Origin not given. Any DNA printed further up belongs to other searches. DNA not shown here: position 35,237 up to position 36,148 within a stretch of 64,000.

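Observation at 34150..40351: HME-RND efflux operon with an uncharacterised fourth gene whose N-terminal His/Asp motif recurs in the adaptor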

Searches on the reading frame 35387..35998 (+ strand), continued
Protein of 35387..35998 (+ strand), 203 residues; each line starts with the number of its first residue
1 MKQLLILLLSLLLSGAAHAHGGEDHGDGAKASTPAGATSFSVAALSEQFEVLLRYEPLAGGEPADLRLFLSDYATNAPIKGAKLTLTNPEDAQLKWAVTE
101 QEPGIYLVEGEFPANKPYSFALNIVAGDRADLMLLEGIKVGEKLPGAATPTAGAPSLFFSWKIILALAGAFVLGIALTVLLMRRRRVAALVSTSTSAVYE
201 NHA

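Call 32: fold_search(model_id=the predicted structure, library=pdb)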
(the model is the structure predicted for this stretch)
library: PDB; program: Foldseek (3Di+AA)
matches with E <= 10: 1755; with E <= 0.001: 4
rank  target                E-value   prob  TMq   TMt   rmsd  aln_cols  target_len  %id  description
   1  9ll2_A                3.5e-04  1.00  0.43  0.77   3.3       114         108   12  Crystal structure of the Helicobacter pylori copper resistance determinant CrdA in the apo form (released 2025-11-19)
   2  9ll4_A                6.2e-04  1.00  0.40  0.72   3.8       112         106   12  Crystal structure of the Helicobacter pylori copper resistance determinant CrdA in complex with silver ions in space g (released 2025-11-19)
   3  4umg                  7.2e-04  1.00  0.28  0.46  10.0       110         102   15  Crystal structure of the Lin-41 filamin domain (released 2014-10-01)
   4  1qfh_A                9.3e-04  1.00  0.31  0.30  10.6       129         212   17  DIMERIZATION OF GELATION FACTOR FROM DICTYOSTELIUM DISCOIDEUM: CRYSTAL STRUCTURE OF ROD DOMAINS 5 AND 6 (released 1999-04-16)
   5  3uc2_A                1.6e-03  1.00  0.30  0.44   6.0       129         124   15  Crystal structure of a DUF4426 family protein (PA0388) from Pseudomonas aeruginosa PAO1 at 2.09 A resolution (released 2011-11-23)
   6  4exk_A                1.8e-03  1.00  0.29  0.15   6.2       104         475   13  A chimera protein containing MBP fused to the C-terminal domain of the uncharacterized protein STM14_2015 from Salmone (released 2012-08-08)
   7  3uc2_B                2.0e-03  1.00  0.33  0.48   4.7       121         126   13  Crystal structure of a DUF4426 family protein (PA0388) from Pseudomonas aeruginosa PAO1 at 2.09 A resolution (released 2011-11-23)
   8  2di8_MODEL_1_A        2.2e-03  1.00  0.29  0.44  12.4       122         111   16  Solution structure of the 19th filamin domain from human Filamin-B (released 2006-09-29)
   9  3uc2_D                2.7e-03  1.00  0.33  0.53   4.3       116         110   15  Crystal structure of a DUF4426 family protein (PA0388) from Pseudomonas aeruginosa PAO1 at 2.09 A resolution (released 2011-11-23)
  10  3mnm_C                3.0e-03  1.00  0.34  0.55   4.5       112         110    9  Crystal structure of GAE domain of GGA2p from Saccharomyces cerevisiae (released 2010-09-08)
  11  8pa0_A                3.0e-03  1.00  0.25  0.42   5.0        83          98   12  cvHsp (HspB7) C131S alpha-crystallin domain - filamin C (FLNC) domain 24 complex (released 2024-10-16)
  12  2n62_MODEL_1_L        3.5e-03  1.00  0.25  0.23  12.1       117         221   17  ddFLN5+110 (released 2016-03-02)
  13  1wlh_B                4.4e-03  1.00  0.29  0.21  17.4       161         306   11  Molecular structure of the rod domain of Dictyostelium filamin (released 2004-10-05)
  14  2eeb_MODEL_1_A        4.6e-03  1.00  0.27  0.43  13.2       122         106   18  Solution structure of the 22th filamin domain from human Filamin-B (released 2007-08-21)
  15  2e9j_MODEL_1_A        4.6e-03  1.00  0.27  0.40  12.1       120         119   15  Solution structure of the 14th filamin domain from human Filamin-B (released 2007-07-31)
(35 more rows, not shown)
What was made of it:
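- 35504..35806 (+): X Ig-like beta-sandwich (residues 40-140), distantly YtkA-like. Best Foldseek hit is H. pylori CrdA 9ll2_A, E 3.5e-4, TM 0.77 (call 32).
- On CopC/CrdA-type copper chaperones, for X: Fold similarity to CrdA is TM 0.77 at 12% identity (call 32).
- The structural match to CrdA/CopC-type proteins (call 32).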

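Call 33: search_solved_structures(query=A1, max_evalue=10, show_alignments=3)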
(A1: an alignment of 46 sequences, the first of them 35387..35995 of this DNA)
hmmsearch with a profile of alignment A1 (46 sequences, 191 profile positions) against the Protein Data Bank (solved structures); distinct sequences matched with E-value up to 10: 23.
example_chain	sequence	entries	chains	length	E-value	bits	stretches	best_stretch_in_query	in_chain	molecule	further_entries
1wlh_A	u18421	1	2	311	0.0083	18.8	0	85-126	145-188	Gelation factor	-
2n62_L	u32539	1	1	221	0.067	15.8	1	85-126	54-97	gelation factor, secretion monitor chimera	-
1qfh_A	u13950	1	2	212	0.069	15.8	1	85-126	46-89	PROTEIN (GELATION FACTOR)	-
2j3s_A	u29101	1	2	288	0.13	14.9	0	82-116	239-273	FILAMIN-A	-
9y63_A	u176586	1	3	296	0.42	13.2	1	60-91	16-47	Protein FAM171A1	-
5a2f_A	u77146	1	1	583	0.71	12.4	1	85-187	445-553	CD166 ANTIGEN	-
9ll2_A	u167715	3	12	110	0.78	12.3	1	90-130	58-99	Copper resistance protein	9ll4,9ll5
2e8y_A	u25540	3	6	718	0.82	12.2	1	81-112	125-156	AmyX protein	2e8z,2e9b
6g4a_A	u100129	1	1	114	0.98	12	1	85-126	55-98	Gelation factor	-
7p0e_A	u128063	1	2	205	1.3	11.5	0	84-124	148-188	Isoform 2 of Filamin-C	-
2jwa_A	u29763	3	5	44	1.4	11.5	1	158-186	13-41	Receptor tyrosine-protein kinase erbB-2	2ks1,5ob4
7ouv_A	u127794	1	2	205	1.4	11.5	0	85-124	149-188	Isoform 2 of Filamin-C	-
7ouu_A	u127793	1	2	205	1.5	11.4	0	85-124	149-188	Isoform 2 of Filamin-C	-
6b15_A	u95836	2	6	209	1.6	11.3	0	95-124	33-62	Amy13K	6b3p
7z20_z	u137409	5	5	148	1.7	11.2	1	85-126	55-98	Gelation factor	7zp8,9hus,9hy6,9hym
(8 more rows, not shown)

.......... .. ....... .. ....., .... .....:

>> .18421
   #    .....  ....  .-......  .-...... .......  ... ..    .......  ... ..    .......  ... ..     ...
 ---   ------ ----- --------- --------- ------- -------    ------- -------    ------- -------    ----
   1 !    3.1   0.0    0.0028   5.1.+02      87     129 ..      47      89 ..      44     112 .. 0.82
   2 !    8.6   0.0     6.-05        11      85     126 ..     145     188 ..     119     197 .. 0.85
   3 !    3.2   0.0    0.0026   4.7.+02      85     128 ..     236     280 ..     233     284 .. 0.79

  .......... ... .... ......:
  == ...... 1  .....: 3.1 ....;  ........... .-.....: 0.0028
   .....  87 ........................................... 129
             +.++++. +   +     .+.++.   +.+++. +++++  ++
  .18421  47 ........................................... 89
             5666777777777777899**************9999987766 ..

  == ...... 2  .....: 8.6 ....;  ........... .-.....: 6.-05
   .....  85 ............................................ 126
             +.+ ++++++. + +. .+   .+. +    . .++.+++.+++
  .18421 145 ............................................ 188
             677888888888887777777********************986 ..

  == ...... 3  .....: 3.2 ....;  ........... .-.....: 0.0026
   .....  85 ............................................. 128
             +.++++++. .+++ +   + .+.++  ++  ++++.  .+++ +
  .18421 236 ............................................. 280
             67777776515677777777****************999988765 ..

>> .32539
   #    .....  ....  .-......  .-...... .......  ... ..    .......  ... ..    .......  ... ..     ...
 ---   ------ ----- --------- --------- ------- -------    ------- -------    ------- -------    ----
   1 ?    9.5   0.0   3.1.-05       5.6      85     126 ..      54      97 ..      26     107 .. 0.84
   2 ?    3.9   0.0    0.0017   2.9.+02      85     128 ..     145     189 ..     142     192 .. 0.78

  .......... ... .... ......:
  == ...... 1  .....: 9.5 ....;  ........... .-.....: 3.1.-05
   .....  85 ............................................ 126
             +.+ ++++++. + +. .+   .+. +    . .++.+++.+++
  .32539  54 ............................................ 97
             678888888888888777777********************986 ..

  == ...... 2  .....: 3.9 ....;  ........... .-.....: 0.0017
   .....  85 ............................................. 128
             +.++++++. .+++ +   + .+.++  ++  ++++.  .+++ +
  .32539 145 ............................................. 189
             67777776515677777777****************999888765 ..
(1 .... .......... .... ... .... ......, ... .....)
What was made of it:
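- On CopC/CrdA-type copper chaperones, for X: The profile against PDB sequences gives E 0.78 for CrdA (call 33).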

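Call 37: find_encoding_contigs(protein=P0126, flank=6000, max_places=2)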
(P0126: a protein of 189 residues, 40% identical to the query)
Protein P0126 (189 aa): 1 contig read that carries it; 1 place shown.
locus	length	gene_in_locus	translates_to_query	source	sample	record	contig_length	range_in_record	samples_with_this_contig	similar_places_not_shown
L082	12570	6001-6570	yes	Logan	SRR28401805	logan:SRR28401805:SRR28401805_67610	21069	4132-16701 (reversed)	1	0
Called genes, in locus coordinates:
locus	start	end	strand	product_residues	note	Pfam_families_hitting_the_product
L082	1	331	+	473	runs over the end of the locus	PF07690:MFS_1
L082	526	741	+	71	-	-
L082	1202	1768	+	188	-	PF00027:cNMP_binding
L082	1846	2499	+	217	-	-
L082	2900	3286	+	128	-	PF26622:DUF8199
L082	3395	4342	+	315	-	PF19335:HMBD, PF13115:YtkA (faint)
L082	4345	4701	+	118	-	PF00403:HMA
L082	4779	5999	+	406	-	PF02321:OEP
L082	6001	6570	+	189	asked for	-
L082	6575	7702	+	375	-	PF25919:BSH_CusB (faint), PF00364:Biotin_lipoyl (faint), PF25917:BSH_RND (weak), PF25973:BSH_CzcB (weak), PF25997:BSH_YhbJ (faint), PF25954:Beta-barrel_RND_2, PF25975:CzcB_C, PF25989:YknX_C (weak)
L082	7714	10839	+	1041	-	PF00873:ACR_tran, PF03176:MMPL (faint)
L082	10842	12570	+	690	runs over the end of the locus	PF00122:E1-E2_ATPase, PF08282:Hydrolase_3 (faint), PF00702:Hydrolase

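Call 38: find_encoding_contigs(protein=P0131, flank=7000, max_places=2)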
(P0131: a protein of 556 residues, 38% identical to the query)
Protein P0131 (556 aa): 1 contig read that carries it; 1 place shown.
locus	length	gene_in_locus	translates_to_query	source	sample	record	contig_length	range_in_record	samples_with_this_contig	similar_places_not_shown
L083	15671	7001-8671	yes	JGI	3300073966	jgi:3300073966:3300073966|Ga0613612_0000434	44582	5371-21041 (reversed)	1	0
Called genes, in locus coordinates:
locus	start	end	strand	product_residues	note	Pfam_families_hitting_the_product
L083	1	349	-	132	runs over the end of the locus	PF23198:PDE8A_N, PF00072:Response_reg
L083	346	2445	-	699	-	PF00672:HAMP, PF08448:PAS_4, PF00512:HisKA, PF02518:HATPase_c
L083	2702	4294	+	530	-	-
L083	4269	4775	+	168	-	-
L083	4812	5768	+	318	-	PF19335:HMBD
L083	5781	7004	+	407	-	PF02321:OEP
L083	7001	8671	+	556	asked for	PF25917:BSH_RND (faint), PF25919:BSH_CusB (faint), PF00364:Biotin_lipoyl (faint), PF25964:BSH_ALG44 (weak), PF25973:BSH_CzcB (weak), PF25984:BSH_YknX (weak), PF25975:CzcB_C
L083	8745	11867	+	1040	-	PF00873:ACR_tran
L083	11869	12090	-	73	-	PF11160:Hva1_TUDOR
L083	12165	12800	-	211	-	PF00578:AhpC-TSA, PF08534:Redoxin, PF10417:1-cysPrx_C (weak)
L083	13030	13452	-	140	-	PF06170:DUF983 (faint)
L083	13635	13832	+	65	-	-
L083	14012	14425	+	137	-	-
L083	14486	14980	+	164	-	PF01152:Bac_globin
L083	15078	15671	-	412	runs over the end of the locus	PF01494:FAD_binding_3, PF22578:GGR_cat (weak)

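Call 39: find_encoding_contigs(protein=P0199, flank=7000, max_places=2)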
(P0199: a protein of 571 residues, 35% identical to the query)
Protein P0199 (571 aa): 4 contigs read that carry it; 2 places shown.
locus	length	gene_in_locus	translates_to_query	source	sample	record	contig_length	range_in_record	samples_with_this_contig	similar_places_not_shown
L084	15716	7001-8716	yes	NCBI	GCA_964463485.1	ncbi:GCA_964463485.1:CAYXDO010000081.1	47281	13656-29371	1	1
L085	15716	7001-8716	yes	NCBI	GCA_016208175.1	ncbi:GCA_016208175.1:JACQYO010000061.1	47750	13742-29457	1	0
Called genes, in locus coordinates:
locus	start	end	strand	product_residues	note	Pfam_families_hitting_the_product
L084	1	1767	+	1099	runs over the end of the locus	PF00873:ACR_tran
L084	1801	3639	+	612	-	PF04945:YHS, PF00343:Phosphorylase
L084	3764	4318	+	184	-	-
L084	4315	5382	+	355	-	PF17186:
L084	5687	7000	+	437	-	PF02321:OEP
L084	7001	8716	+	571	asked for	PF13115:YtkA (weak), PF02369:Big_1 (faint), PF25973:BSH_CzcB, PF25944:Beta-barrel_RND (weak), PF25954:Beta-barrel_RND_2, PF25967:RND-MFP_C (weak), PF25975:CzcB_C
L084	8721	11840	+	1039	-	PF00873:ACR_tran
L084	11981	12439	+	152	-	-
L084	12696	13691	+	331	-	PF12784:PDDEXK_2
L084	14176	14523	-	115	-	PF00403:HMA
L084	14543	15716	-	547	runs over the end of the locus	PF00403:HMA (weak), PF01134:GIDA (weak), PF01262:AlaDh_PNT_C (faint), PF07992:Pyr_redox_2, PF12831:FAD_oxidored, PF13738:Pyr_redox_3, PF00070:Pyr_redox, PF02852:Pyr_redox_dim, +4 more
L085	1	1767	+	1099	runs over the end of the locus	PF00873:ACR_tran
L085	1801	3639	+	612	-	PF04945:YHS, PF00343:Phosphorylase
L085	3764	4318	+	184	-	-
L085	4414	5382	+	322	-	PF17186:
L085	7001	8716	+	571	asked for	PF13115:YtkA (weak), PF02369:Big_1 (faint), PF25973:BSH_CzcB, PF25944:Beta-barrel_RND (weak), PF25954:Beta-barrel_RND_2, PF25967:RND-MFP_C (weak), PF25975:CzcB_C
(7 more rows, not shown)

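Call 40: find_encoding_contigs(protein=P0173, flank=7000, max_places=2)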
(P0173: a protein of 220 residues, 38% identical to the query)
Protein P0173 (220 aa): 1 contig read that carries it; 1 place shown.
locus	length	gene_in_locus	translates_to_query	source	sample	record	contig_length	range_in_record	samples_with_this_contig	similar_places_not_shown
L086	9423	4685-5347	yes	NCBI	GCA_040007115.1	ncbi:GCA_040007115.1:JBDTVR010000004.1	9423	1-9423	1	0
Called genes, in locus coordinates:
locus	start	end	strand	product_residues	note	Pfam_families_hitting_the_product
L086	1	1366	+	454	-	PF07732:Cu-oxidase_3, PF00394:Cu-oxidase (weak), PF07731:Cu-oxidase_2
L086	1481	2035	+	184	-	PF04542:Sigma70_r2, PF08281:Sigma70_r4_2 (faint)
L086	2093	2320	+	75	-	PF00403:HMA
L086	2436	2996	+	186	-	-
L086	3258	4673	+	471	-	PF02321:OEP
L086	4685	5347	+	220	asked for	-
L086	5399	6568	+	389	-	PF25919:BSH_CusB (weak), PF25973:BSH_CzcB (weak), PF25954:Beta-barrel_RND_2, PF25975:CzcB_C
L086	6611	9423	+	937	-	PF00873:ACR_tran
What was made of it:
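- A multicopper oxidase in L086 (call 40).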

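Call 41: find_encoding_contigs(protein=P0185, flank=7000, max_places=2)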
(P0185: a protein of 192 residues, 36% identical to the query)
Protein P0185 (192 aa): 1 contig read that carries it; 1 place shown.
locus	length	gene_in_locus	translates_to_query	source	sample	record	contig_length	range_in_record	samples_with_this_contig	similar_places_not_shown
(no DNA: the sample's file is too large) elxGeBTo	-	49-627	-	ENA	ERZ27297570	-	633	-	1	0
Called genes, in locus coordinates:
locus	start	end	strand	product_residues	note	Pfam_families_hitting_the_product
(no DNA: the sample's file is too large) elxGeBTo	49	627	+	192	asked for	PF13115:YtkA (weak), PF02369:Big_1 (weak)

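Call 49: search_dna_similar(query=window:35387-35995:+, collection=plasmids, mode=protein, max_evalue=0.001, max_rows=40)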
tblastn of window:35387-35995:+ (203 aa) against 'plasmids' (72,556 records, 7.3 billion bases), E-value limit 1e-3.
Records with a match: 19; places in all: 19; records where one place covers at least 80% of the query: 11.
Best place of each record, by identity: 80-90% 6; 60-80% 12; <60% 1.
By first word of the organism name: Hymenobacter 18; Haliscomenobacter 1.
By predicted mobility (MOB-suite, as given by PLSDB): non-mobilizable 16; mobilizable 3.
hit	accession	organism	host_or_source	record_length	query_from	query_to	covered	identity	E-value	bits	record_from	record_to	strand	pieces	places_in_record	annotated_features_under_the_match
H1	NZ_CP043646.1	Hymenobacter sp. NBH84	pure culture,soil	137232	32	203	85%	79.1%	4e-69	235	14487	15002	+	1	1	hypothetical protein | efflux RND transporter periplasmic adaptor subunit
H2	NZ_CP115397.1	Hymenobacter yonginensis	whole organism,freshwater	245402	32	203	85%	78.5%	1e-69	236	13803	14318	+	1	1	hypothetical protein | efflux RND transporter periplasmic adaptor subunit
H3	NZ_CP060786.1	Hymenobacter qilianensis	single bacterial strain,ermafrost ...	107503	33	203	84%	75.7%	2e-68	233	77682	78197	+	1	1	hypothetical protein | efflux RND transporter periplasmic adaptor subunit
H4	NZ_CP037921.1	Hymenobacter radiodurans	single cell,soil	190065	33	203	84%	75.1%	1e-67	230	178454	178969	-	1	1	hypothetical protein | efflux RND transporter periplasmic adaptor subunit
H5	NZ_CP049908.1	Hymenobacter sp. HDW8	single bacterial strain,Siniperca ...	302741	33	203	84%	75.1%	1e-67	230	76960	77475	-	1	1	hypothetical protein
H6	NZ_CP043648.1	Hymenobacter sp. NBH84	pure culture,soil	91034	32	175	71%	86.1%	2e-71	241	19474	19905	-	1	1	hypothetical protein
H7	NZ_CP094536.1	Hymenobacter monticola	Single cell,a pond on the Huanglong ...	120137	33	175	70%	85.3%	8e-67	228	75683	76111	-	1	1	hypothetical protein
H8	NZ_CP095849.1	Hymenobacter sublimis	single cell,air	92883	33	175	70%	84.6%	3e-67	229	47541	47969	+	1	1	hypothetical protein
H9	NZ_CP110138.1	Hymenobacter sp. YIM 151858-1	whole organism,soil sample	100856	38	175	68%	87.0%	5e-68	231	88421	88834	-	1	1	hypothetical protein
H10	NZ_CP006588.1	Hymenobacter sp. APR13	silkworm feces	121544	32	175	71%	82.6%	3e-68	232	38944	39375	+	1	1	hypothetical protein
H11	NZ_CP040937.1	Hymenobacter sp. DG01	cell culture,water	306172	32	175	71%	82.6%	3e-68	232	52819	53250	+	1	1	hypothetical protein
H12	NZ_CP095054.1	Hymenobacter aerilatus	single cell,air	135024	37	203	82%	71.3%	3e-55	195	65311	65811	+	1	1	hypothetical protein | efflux RND transporter periplasmic adaptor subunit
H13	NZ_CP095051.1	Hymenobacter sp. 5317J-9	single cell,air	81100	37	203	82%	70.7%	2e-54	192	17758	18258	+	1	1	hypothetical protein | efflux RND transporter periplasmic adaptor subunit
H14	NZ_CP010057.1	Hymenobacter sp. DG25B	single cell,soil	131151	37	203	82%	70.7%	2e-54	192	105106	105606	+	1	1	hypothetical protein | biotin/lipoyl-binding protein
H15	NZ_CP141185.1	Hymenobacter sp. GOD-10R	single cell,Crepidiastrum sonchifolium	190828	37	203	82%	69.5%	3e-54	192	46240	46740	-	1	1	hypothetical protein | efflux RND transporter periplasmic adaptor subunit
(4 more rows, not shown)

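Call 51: list_cluster_members(proteins=[P0260, P0195, P0197, P0188, P0180, P0262, P0214, P0161, P0139, P0226])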
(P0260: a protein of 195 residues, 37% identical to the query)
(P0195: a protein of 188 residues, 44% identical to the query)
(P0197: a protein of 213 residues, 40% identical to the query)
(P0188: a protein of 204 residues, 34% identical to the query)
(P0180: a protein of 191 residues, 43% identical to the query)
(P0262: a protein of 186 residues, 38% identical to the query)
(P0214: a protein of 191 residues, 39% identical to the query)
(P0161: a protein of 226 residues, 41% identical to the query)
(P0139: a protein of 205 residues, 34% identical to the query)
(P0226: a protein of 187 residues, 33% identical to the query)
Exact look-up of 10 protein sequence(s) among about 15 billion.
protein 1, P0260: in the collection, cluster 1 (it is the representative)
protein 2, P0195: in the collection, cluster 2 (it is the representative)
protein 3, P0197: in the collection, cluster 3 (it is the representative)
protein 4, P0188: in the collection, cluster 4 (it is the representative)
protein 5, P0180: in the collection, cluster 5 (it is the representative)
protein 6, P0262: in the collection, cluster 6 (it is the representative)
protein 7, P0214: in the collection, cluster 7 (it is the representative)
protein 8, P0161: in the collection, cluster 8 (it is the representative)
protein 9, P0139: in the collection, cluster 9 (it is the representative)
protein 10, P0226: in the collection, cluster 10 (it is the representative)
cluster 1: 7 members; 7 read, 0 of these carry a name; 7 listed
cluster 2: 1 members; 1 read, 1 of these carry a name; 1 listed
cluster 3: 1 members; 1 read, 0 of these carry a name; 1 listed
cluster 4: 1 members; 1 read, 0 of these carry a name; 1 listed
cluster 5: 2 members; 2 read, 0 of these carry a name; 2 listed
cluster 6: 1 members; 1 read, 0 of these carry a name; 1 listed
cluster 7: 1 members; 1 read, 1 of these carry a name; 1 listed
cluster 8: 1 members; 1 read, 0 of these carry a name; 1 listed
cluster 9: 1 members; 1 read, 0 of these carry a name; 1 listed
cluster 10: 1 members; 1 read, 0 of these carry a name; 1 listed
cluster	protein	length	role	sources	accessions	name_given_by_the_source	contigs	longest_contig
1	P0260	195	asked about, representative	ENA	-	-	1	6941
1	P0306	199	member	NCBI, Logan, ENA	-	-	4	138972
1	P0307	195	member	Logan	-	-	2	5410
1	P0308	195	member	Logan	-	-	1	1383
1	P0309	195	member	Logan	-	-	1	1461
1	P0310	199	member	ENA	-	-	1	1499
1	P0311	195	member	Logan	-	-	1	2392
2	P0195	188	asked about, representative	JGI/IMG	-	hypothetical protein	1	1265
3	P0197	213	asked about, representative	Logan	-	-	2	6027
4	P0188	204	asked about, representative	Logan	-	-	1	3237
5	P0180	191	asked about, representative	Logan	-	-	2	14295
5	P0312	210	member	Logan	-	-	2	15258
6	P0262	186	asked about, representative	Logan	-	-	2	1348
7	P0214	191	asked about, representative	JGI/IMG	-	hypothetical protein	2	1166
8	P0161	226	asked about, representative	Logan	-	-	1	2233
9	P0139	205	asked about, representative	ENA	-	-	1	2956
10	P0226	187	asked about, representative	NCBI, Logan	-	-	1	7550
